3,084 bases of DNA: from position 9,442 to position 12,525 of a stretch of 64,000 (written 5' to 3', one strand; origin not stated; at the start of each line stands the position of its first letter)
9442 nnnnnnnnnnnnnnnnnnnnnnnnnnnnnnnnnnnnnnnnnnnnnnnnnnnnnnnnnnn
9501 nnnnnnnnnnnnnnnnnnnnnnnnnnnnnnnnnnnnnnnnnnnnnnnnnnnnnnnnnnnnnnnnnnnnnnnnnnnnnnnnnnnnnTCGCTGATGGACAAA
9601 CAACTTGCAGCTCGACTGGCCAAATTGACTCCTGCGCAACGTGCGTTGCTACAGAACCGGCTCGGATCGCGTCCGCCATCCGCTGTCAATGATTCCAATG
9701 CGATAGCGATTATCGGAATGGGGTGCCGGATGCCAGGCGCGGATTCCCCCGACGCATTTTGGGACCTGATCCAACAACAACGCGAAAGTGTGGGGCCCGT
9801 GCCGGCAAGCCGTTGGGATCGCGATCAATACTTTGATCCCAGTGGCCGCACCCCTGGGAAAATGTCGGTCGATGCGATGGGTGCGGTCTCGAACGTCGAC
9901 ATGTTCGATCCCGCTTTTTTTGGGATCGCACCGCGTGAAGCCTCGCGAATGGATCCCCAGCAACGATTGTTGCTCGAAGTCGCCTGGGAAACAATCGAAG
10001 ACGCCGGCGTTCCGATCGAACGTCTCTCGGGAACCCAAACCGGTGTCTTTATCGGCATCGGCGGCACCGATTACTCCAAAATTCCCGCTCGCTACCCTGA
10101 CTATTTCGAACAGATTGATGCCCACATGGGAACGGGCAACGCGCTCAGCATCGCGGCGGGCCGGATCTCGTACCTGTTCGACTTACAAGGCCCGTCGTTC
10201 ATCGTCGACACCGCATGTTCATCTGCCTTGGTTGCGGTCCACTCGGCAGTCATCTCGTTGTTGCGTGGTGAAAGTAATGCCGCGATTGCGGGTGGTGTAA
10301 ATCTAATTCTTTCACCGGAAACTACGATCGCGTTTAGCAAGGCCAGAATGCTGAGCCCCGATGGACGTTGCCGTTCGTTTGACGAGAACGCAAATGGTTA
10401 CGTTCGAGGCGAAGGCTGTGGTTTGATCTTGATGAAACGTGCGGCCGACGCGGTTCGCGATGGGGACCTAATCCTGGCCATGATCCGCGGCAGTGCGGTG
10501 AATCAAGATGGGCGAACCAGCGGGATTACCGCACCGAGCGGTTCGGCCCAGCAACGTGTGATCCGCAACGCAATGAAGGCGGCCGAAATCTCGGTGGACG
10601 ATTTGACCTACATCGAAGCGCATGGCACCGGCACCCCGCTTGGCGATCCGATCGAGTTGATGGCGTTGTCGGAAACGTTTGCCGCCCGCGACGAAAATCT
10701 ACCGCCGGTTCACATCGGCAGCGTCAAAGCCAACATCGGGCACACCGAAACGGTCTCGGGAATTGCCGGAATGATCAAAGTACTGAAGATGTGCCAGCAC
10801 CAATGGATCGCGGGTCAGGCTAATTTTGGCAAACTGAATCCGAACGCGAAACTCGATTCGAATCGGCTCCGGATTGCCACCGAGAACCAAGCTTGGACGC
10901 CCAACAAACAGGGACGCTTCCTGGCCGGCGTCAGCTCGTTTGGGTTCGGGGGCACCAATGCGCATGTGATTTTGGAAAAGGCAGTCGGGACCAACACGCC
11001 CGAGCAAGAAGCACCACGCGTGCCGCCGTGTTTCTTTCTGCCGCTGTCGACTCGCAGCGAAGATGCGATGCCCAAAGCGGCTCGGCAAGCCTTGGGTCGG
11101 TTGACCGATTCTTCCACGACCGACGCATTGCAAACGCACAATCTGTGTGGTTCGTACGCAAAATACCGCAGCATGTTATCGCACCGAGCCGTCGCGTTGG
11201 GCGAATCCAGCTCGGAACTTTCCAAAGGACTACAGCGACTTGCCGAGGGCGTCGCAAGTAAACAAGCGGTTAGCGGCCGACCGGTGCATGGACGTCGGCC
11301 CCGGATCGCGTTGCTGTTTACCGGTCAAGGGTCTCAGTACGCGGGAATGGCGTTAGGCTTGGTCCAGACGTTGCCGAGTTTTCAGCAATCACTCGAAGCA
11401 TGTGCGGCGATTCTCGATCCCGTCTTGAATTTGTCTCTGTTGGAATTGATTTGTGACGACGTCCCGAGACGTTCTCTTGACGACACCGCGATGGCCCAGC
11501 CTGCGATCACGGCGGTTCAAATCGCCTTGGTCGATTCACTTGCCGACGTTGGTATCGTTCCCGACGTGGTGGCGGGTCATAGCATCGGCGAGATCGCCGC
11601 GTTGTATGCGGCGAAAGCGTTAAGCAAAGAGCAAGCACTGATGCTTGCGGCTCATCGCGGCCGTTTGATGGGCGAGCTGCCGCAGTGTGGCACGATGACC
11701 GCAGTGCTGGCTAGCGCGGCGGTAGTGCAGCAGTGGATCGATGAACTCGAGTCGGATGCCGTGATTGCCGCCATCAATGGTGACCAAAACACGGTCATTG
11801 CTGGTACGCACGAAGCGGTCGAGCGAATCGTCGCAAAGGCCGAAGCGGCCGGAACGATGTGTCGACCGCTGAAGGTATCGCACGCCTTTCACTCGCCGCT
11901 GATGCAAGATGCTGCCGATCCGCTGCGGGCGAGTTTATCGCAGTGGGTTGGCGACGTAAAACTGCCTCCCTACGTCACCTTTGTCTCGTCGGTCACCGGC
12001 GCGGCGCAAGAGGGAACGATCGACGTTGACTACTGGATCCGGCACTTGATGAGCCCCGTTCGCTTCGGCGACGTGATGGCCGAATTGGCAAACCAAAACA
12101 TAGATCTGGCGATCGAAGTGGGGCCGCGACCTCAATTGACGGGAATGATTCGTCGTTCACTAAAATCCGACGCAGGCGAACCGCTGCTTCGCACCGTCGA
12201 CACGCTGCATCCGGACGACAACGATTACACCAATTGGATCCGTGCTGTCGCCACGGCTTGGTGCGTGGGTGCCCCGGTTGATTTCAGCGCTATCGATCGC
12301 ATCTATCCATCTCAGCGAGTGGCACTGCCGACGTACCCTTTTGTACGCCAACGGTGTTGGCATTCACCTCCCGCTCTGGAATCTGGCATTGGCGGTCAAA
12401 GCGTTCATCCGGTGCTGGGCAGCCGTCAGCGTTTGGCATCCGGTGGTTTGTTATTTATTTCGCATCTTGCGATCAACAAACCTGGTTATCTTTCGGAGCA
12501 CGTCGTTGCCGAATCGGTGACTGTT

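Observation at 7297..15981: FAAL-ACP plus a single fully reducing PKS module with no offloading domain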

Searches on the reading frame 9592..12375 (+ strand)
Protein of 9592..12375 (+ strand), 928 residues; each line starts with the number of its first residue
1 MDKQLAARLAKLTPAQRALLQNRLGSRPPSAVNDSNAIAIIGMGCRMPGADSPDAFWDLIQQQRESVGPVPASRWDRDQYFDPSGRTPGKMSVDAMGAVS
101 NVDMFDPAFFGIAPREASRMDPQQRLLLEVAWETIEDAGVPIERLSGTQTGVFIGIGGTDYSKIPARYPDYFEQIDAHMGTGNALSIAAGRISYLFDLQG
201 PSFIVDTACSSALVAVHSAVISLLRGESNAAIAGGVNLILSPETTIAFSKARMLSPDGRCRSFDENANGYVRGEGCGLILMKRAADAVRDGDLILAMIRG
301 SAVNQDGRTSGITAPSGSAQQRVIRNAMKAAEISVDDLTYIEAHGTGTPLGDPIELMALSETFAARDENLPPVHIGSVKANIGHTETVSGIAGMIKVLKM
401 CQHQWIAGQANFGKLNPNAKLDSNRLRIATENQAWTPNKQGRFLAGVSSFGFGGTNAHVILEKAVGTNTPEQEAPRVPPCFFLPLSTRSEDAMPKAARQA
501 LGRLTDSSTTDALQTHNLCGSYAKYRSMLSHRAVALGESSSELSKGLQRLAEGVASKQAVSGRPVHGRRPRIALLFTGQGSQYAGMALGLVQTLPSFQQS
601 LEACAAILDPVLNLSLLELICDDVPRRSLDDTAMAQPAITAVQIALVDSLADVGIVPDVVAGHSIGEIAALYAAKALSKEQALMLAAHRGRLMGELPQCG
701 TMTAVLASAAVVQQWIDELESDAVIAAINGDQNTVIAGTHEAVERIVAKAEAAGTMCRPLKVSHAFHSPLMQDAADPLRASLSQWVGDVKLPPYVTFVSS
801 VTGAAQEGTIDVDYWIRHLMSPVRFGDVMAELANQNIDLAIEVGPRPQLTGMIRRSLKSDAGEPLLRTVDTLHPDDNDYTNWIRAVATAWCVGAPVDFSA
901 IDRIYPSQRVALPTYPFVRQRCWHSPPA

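Call 63: search_solved_structures(query=window:9592-12375:+, max_evalue=1e-100)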
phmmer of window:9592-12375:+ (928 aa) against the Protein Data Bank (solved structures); distinct sequences matched with E-value up to 1e-100: 60.
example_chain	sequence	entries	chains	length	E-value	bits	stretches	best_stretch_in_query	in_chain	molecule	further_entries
4mz0_A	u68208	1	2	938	3.6e-205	687.2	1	12-923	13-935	CurL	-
7zma_A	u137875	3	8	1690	1.6e-198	665.2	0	11-543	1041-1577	Putative polyketide synthase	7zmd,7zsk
6c9u_A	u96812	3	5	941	8.8e-167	560.2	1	30-927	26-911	6-deoxyerythronolide-B synthase EryA2, modules 3 and 4 | EryAII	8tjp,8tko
2qo3_A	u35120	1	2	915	2.9e-166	558.5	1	34-927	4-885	EryAII Erythromycin polyketide synthase modules 3 and 4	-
8tpw_A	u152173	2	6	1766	1.8e-165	555.9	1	30-927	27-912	EryAII,EryAII,EryAII,EryAII,6-deoxyerythronolide-B synthase EryA3, modules 5 and 6 | EryAII,EryAII,EryAII,6-deoxyerythronolide-B synthase EryA3, modules 5 and 6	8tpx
7m7e_B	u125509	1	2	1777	3.3e-165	555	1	30-927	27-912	6-deoxyerythronolide-B synthase EryA2, modules 3 and 4,EryAI,6-deoxyerythronolide-B syntha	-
2hg4_A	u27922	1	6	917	1.3e-164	552.9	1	36-925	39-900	6-Deoxyerythronolide B Synthase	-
8in9_A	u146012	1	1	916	1.6e-164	552.7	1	36-924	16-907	Polyketide synthase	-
7m7j_B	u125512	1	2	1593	2.3e-164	552.2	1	34-926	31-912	EryAI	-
7m7i_B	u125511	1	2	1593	2.3e-164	552.2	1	34-926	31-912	EryAI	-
7m7f_B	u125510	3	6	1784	4.9e-164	551.1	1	34-926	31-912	EryAI,6-deoxyerythronolide-B synthase EryA3, modules 5 and 6 chimera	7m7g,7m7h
8tjn_B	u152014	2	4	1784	4.9e-164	551.1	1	34-926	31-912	EryAI,6-deoxyerythronolide-B synthase EryA3, modules 5 and 6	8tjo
7s6c_A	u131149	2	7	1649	2.2e-163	548.9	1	31-927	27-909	6-deoxyerythronolide-B synthase EryA2, modules 3 and 4, Lsd14 Polyketide synthase fusion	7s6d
7s6b_A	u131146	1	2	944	2.2e-163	548.9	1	35-927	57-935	Polyketide synthase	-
7vee_A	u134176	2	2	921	8.1e-163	547.1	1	36-924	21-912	Polyketide synthase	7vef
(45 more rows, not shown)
